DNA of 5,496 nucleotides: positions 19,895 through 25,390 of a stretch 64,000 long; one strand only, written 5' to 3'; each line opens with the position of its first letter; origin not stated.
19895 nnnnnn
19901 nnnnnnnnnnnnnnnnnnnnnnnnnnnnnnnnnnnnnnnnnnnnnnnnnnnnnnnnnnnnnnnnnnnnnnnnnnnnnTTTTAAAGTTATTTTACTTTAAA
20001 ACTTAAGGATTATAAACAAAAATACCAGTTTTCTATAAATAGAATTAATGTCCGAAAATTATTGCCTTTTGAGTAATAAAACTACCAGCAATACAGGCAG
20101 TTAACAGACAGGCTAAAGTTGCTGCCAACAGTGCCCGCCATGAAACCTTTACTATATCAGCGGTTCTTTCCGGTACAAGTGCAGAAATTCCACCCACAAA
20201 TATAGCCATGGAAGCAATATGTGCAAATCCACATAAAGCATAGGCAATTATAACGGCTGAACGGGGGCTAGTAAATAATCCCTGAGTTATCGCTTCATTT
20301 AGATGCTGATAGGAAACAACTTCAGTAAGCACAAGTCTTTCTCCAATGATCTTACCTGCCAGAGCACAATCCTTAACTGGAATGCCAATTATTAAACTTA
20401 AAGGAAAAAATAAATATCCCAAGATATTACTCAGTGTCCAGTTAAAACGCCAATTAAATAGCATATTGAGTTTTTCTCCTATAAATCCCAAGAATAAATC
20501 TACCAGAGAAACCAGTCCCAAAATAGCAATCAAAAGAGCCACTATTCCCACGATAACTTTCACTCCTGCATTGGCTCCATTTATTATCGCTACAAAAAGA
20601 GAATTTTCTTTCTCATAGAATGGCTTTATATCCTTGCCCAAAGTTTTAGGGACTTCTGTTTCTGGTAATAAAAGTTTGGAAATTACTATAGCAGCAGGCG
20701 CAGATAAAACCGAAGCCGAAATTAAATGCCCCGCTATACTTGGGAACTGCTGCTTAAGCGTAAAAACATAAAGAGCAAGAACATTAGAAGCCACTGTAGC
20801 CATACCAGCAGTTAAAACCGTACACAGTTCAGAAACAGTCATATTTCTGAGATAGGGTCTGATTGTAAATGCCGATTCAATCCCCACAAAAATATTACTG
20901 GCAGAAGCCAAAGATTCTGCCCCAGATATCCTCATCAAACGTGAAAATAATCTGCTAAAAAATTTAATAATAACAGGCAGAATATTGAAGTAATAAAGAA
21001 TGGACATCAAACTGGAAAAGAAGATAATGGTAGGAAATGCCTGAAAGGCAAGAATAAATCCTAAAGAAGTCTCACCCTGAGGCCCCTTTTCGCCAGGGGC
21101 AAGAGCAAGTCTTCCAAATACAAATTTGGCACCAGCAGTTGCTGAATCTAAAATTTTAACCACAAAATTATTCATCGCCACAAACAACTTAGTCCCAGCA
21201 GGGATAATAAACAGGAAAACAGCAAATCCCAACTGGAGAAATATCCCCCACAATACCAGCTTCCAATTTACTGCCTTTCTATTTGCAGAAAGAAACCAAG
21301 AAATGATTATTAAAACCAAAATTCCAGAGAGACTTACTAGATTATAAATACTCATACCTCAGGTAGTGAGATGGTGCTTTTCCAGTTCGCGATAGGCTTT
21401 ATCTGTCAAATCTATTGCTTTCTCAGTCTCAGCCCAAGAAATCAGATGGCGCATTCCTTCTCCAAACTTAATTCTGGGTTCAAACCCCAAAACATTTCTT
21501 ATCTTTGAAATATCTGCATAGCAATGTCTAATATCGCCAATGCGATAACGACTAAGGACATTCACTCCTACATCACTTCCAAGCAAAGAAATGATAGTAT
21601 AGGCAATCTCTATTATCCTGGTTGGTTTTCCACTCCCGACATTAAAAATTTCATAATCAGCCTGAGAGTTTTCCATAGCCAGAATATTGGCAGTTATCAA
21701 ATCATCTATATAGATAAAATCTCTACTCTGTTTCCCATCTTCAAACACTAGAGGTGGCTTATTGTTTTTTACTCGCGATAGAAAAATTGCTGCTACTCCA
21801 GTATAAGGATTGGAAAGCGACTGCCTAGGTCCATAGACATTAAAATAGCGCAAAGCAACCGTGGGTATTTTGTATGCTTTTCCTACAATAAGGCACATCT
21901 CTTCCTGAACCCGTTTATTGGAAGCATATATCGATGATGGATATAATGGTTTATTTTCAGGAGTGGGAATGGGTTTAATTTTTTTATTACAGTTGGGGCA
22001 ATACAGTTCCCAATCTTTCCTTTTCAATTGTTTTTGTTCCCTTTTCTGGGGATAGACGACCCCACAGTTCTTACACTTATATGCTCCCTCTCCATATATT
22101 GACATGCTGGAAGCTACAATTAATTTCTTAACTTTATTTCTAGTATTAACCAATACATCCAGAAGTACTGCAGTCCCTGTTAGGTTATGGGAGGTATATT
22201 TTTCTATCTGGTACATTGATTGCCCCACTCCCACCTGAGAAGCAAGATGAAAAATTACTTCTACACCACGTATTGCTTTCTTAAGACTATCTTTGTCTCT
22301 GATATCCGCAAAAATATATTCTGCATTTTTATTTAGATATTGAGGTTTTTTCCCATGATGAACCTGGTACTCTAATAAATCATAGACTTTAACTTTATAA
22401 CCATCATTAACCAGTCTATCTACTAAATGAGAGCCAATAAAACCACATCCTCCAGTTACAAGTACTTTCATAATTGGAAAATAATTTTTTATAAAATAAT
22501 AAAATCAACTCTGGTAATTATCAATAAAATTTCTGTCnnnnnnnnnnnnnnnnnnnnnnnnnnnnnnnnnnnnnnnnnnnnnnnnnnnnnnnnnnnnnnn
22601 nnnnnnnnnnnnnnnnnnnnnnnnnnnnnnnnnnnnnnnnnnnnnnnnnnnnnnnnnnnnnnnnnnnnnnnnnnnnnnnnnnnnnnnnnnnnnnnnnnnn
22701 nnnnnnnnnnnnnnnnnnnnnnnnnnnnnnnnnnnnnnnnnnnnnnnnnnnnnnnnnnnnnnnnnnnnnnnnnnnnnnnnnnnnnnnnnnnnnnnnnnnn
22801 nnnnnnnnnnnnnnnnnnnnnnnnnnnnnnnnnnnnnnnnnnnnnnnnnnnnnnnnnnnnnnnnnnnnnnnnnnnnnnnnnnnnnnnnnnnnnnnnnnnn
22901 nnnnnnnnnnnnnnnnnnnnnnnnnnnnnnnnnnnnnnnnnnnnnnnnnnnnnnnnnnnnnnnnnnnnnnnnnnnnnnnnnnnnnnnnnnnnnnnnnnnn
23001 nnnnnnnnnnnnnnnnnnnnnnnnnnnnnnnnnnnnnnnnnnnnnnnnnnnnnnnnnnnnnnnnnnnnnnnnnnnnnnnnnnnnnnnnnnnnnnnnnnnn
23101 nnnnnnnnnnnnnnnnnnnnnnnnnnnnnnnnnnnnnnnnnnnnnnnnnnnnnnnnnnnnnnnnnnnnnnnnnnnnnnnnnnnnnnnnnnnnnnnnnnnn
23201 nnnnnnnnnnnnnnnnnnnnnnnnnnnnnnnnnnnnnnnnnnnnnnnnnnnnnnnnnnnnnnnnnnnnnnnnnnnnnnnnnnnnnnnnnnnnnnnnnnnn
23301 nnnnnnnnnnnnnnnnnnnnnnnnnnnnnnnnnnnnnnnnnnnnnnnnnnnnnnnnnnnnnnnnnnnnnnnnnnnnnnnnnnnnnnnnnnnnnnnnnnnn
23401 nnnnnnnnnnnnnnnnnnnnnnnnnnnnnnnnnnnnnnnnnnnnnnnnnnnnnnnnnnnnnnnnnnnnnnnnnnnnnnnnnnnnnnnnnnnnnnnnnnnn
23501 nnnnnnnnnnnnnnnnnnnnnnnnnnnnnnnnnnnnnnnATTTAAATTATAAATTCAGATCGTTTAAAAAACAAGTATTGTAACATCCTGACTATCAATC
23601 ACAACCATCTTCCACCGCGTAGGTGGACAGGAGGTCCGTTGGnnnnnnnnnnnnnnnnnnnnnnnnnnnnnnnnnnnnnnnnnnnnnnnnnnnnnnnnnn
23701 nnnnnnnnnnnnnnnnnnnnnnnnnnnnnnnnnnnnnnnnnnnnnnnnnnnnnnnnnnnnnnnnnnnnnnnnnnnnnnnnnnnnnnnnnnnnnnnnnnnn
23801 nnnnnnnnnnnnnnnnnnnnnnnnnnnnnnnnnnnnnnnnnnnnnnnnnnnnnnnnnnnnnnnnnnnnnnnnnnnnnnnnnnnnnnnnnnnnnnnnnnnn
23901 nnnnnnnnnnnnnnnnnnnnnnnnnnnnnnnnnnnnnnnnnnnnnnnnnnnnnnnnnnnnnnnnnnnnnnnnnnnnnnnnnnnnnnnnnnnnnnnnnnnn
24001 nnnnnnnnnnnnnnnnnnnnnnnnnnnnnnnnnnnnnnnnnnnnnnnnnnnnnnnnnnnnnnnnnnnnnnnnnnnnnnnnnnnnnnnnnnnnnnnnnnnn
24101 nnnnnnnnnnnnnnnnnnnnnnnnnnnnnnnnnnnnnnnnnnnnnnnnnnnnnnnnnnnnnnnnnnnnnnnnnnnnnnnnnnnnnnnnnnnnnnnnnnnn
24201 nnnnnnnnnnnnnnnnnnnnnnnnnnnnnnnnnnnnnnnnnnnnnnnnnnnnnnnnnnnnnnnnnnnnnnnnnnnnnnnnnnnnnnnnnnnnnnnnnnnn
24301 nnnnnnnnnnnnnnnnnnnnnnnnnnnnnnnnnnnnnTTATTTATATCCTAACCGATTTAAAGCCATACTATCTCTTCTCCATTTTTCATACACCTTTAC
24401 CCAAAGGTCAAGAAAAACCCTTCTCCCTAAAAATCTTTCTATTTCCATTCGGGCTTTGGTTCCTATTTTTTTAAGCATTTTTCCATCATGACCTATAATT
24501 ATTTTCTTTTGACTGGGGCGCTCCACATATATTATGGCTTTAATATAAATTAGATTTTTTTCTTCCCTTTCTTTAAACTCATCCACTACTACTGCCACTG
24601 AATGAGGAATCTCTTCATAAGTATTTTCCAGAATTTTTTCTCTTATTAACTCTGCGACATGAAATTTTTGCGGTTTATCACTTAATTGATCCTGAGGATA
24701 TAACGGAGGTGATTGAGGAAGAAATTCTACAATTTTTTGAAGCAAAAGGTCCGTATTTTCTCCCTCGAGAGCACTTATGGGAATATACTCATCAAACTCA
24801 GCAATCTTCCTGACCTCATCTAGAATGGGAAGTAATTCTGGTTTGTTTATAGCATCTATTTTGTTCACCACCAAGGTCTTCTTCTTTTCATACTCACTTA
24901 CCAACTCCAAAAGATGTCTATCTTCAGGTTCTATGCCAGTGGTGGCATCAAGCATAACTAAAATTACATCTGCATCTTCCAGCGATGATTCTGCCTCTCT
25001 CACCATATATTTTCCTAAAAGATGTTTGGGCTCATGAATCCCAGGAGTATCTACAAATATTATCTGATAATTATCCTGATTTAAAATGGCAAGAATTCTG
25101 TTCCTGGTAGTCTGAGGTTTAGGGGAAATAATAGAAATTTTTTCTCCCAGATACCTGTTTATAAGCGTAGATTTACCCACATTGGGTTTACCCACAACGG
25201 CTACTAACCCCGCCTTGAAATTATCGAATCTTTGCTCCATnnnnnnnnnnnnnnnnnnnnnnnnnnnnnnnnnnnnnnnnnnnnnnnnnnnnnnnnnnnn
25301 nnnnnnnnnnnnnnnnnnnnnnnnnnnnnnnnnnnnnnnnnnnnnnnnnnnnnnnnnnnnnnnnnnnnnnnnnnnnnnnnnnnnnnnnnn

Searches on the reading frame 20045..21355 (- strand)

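Call 56: search_protein_families(library=pfam, max_evalue=0.000001, proteins=[window:20045-21355:-])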
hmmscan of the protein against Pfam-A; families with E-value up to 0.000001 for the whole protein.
window:20045-21355:- (436 aa): 3 families
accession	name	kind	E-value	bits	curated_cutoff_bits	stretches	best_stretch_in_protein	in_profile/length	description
PF07662.18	Nucleos_tra2_C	-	1.6e-63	214.7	32.3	1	210-424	1-213/213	Na+ dependent nucleoside transporter C-terminus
PF01773.25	Nucleos_tra2_N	-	1.5e-21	77.1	27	1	11-83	2-74/74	Na+ dependent nucleoside transporter N-terminus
PF07670.19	Gate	-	3.2e-13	50.5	29.6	1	104-201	2-102/104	Nucleoside recognition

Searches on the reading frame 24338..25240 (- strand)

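Call 56: search_protein_families(library=pfam, max_evalue=0.000001, proteins=[window:24338-25240:-])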
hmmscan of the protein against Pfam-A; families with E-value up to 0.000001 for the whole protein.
window:24338-25240:- (300 aa): 6 families
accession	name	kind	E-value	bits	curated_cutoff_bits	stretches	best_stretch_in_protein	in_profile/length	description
PF01926.29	MMR_HSR1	-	1.4e-29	102.9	21.9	1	13-127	2-113/113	50S ribosome-binding GTPase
PF07650.23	KH_2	-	4.5e-20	71.7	22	1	210-288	1-78/78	KH domain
PF00009.33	GTP_EFTU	-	1.1e-15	58.2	26.5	1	53-175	64-187/188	Elongation factor Tu GTP binding domain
PF00350.29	Dynamin_N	-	2.7e-12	47.5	27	0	50-127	93-166/168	Dynamin family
PF02421.24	FeoB_N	-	9.8e-12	45.1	27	1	13-169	3-155/156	Ferrous iron transport protein B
PF03193.22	RsgA_GTPase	-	3.6e-08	33.9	30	0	7-71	103-171/174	RsgA GTPase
